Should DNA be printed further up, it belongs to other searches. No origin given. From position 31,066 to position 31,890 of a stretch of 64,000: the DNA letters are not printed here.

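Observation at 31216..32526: Unusual fusion of a zinc-ribbon Nudix hydrolase (NudC-like) to a TrmI-type tRNA m1A methyltransferase, immediately downstream of nadA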

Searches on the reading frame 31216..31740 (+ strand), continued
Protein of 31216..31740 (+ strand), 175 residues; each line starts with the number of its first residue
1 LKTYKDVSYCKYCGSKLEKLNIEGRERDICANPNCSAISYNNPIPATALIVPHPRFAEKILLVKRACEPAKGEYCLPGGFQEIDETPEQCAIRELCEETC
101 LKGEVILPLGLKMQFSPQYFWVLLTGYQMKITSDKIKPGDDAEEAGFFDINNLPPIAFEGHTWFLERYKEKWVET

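Call 47: fold_search(model_id=the predicted structure, library=pdb)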
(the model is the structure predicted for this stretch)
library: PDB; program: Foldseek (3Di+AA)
matches with E <= 10: 853; with E <= 0.001: 573
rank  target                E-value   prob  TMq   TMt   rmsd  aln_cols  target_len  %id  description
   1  3cng_B                3.8e-14  1.00  0.78  0.77   3.1       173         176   31  Crystal structure of NUDIX hydrolase from Nitrosomonas europaea (released 2008-04-08)
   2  3cng_C                6.1e-14  1.00  0.77  0.76   3.3       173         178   30  Crystal structure of NUDIX hydrolase from Nitrosomonas europaea (released 2008-04-08)
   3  3cng_A                1.7e-13  1.00  0.79  0.78   3.1       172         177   30  Crystal structure of NUDIX hydrolase from Nitrosomonas europaea (released 2008-04-08)
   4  5iw4_A                1.3e-12  1.00  0.75  0.53   3.3       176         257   22  Crystal structure of E. coli NudC in complex with NAD (released 2016-07-13)
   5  7e44_E                1.8e-12  1.00  0.76  0.54   3.2       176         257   22  Crystal structure of NudC complexed with dpCoA (released 2021-07-28)
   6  7e44_B                2.5e-12  1.00  0.72  0.54   3.6       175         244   22  Crystal structure of NudC complexed with dpCoA (released 2021-07-28)
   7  2gb5_B                2.6e-12  1.00  0.75  0.52   3.4       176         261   22  Crystal structure of NADH pyrophosphatase (EC 3.6.1.22) (1790429) from Escherichia coli K12 at 2.30 A resolution (released 2006-03-28)
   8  5iw5_A                2.6e-12  1.00  0.68  0.49   3.8       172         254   23  Crystal structure of E. coli NudC in complex with NMN (released 2016-07-13)
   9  5iw5_B                2.9e-12  1.00  0.73  0.52   3.5       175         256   22  Crystal structure of E. coli NudC in complex with NMN (released 2016-07-13)
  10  1vk6                  2.9e-12  1.00  0.72  0.51   3.7       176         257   22  Crystal structure of NADH pyrophosphatase (1790429) from Escherichia coli k12 at 2.20 A resolution (released 2004-05-11)
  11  5isy_C                4.2e-12  1.00  0.74  0.54   2.9       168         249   22  Crystal structure of Nudix family protein with NAD (released 2016-09-14)
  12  7e44_F                5.3e-12  1.00  0.75  0.53   3.2       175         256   22  Crystal structure of NudC complexed with dpCoA (released 2021-07-28)
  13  2gb5_A                1.0e-11  1.00  0.75  0.52   3.3       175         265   23  Crystal structure of NADH pyrophosphatase (EC 3.6.1.22) (1790429) from Escherichia coli K12 at 2.30 A resolution (released 2006-03-28)
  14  5isy_A                1.4e-11  1.00  0.73  0.52   2.9       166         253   22  Crystal structure of Nudix family protein with NAD (released 2016-09-14)
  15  7e44_A                1.4e-11  1.00  0.75  0.53   3.3       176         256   22  Crystal structure of NudC complexed with dpCoA (released 2021-07-28)
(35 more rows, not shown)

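Call 51: find_related_loci(query=A3, collection=metagenome_contigs, flank=3000)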
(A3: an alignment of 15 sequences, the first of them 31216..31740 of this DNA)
Query A3 (175 aa) in metagenome_contigs; peptide patterns used: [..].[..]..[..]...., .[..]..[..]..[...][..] (x = any residue, [..] = any of these).
600 stretches matched a pattern (row limit reached: there are more); 218 encode a relative of the query (tblastn E <= 1e-3); the best 80 are kept; 80 distinct loci.
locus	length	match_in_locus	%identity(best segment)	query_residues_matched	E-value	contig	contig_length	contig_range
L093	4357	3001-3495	53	6-171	2e-51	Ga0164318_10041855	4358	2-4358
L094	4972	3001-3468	46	9-168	5e-43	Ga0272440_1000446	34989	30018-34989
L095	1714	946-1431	48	5-170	1e-43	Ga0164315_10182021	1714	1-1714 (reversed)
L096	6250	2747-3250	45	3-174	3e-42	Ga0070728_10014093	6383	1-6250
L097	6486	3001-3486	47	3-168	8e-42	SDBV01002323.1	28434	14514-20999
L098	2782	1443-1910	48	9-168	9e-42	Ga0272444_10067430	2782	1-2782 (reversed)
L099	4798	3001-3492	46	5-172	3e-40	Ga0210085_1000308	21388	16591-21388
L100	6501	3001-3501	45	1-171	1e-39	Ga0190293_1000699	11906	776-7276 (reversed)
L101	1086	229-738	45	1-174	4e-41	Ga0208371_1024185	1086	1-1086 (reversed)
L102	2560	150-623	48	9-170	3e-39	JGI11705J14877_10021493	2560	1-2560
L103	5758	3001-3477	42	9-171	5e-38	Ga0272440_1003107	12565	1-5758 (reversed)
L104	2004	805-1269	45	10-168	7e-38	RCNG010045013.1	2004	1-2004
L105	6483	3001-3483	42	4-168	2e-37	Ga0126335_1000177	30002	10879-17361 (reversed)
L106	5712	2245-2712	43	9-168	1e-36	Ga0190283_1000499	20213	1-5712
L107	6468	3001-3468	44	9-168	1e-36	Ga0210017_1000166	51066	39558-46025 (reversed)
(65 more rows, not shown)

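Call 73: find_encoding_contigs(protein=P0129, flank=4000, max_places=2)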
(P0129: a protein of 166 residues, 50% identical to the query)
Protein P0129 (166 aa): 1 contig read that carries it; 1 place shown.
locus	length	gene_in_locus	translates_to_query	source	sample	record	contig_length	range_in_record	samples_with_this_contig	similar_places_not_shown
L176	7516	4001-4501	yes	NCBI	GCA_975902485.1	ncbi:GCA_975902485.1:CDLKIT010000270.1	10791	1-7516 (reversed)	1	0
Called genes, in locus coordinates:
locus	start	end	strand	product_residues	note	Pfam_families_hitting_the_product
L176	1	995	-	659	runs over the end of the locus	PF13525:YfiO (faint), PF13174:TPR_6 (faint), PF13428:TPR_14 (faint), PF13432:TPR_16 (faint), PF13433:Peripla_BP_5 (faint), PF13458:Peripla_BP_6, PF01094:ANF_receptor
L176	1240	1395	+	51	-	-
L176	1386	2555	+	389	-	-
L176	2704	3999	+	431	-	PF01116:F_bP_aldolase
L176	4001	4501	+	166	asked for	PF00293:NUDIX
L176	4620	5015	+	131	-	-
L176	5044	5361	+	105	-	PF04316:FlgM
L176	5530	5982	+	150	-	-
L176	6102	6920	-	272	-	PF01503:PRA-PH (faint), PF03819:MazG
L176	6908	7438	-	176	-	PF02674:Colicin_V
